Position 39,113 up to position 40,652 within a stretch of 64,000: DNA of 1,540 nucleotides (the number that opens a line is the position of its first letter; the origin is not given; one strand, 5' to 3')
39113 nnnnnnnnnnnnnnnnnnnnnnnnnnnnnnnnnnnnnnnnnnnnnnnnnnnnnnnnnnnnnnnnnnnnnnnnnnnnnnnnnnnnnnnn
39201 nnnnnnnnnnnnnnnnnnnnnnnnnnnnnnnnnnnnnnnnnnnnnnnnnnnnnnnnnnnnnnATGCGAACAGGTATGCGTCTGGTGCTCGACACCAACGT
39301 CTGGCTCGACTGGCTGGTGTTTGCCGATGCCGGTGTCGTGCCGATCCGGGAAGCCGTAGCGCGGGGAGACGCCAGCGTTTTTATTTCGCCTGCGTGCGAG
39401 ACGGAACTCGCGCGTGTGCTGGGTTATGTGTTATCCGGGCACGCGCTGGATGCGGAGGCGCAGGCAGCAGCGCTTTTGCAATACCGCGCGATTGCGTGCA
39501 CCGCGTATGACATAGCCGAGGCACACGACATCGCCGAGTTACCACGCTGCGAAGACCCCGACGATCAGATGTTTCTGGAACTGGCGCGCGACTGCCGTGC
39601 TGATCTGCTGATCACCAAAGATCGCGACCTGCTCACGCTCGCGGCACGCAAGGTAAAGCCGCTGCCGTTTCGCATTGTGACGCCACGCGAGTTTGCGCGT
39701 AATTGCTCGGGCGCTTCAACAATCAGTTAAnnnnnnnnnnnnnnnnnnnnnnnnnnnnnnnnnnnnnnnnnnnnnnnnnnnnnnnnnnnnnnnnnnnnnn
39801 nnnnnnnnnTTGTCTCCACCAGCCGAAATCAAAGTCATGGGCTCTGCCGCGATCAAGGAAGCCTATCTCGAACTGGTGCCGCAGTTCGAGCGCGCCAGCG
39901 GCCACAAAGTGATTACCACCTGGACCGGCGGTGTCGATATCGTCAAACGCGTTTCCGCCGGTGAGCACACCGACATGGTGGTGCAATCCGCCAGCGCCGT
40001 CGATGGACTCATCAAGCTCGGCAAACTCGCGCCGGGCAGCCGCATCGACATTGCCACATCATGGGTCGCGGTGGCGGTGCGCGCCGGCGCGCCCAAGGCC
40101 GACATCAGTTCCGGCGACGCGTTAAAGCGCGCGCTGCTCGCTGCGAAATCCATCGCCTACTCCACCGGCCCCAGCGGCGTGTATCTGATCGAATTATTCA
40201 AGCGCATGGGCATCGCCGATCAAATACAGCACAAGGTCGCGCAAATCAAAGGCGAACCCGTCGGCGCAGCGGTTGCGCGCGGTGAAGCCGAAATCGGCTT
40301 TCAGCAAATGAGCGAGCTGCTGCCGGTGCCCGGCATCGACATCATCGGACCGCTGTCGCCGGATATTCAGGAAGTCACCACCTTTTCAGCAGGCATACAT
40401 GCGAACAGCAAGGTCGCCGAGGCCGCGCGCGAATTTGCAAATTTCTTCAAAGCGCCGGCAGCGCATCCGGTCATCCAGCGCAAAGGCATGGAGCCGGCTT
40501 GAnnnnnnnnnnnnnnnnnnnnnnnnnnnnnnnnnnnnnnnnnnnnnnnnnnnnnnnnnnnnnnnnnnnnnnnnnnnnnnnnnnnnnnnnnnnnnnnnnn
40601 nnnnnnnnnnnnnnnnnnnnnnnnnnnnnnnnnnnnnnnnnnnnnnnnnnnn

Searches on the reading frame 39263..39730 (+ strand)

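Call 26: search_protein_families(library=pfam, proteins=[window:39263-39730:+])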
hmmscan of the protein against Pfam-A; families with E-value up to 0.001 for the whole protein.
window:39263-39730:+ (155 aa): 2 families
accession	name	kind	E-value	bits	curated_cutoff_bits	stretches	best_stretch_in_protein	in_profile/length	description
PF13470.12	PIN_3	-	3.7e-20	73.3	27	1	6-122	1-115/115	PIN domain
PF01850.27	PIN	-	5.7e-09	37.1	23.6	1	8-125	2-116/120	PIN domain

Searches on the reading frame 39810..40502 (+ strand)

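Call 26: search_protein_families(library=pfam, proteins=[window:39810-40502:+])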
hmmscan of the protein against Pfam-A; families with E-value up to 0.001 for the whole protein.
window:39810-40502:+ (230 aa): 2 families
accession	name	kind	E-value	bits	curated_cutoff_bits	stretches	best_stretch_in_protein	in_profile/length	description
PF13531.11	SBP_bac_11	-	9.9e-42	143.7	25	1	7-228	1-227/227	Bacterial extracellular solute-binding protein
PF01547.30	SBP_bac_1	-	0.00011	22.7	26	1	16-218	5-305/307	Bacterial extracellular solute-binding protein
